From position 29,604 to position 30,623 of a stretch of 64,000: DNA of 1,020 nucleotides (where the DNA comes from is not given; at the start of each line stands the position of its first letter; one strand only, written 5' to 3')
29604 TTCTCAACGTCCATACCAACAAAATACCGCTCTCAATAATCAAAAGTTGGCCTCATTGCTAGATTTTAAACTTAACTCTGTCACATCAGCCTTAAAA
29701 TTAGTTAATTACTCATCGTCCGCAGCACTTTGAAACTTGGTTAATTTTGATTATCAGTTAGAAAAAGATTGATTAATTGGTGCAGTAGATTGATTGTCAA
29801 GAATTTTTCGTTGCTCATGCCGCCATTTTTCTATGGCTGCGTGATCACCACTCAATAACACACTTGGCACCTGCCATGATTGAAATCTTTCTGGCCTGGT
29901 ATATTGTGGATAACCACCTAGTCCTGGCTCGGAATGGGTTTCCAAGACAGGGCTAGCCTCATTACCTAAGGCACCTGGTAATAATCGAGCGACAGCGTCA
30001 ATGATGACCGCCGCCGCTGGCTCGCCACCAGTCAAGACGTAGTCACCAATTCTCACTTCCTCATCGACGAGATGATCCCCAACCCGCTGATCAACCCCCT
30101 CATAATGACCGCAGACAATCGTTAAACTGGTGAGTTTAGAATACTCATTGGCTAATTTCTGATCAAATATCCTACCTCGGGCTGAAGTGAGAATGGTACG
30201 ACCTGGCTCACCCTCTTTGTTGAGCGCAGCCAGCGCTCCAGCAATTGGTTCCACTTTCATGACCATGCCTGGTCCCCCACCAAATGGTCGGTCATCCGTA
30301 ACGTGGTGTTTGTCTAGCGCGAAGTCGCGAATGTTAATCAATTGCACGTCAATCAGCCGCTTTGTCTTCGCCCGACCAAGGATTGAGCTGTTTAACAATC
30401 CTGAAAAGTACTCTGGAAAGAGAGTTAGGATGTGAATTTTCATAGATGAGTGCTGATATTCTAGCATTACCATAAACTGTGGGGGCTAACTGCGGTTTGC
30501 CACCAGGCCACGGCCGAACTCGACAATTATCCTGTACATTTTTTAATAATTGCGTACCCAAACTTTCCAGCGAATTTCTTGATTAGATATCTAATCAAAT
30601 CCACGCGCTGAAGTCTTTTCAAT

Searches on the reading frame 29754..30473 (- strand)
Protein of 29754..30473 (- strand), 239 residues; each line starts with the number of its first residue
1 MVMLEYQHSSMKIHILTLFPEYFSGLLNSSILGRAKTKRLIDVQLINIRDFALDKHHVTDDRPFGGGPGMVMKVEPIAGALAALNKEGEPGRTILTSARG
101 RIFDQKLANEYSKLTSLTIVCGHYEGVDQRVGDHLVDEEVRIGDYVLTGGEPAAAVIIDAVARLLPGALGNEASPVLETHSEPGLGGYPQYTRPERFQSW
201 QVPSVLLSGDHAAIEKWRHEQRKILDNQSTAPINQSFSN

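Call 29: search_protein_families(library=pfam, proteins=[window:29754-30473:-], max_evalue=0.001)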
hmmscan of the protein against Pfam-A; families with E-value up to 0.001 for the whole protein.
window:29754-30473:- (239 aa): 1 family
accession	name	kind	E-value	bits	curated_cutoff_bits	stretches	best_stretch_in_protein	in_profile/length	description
PF01746.26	tRNA_m1G_MT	-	3.5e-49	167.6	27.3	1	33-222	2-186/195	tRNA (Guanine-1)-methyltransferase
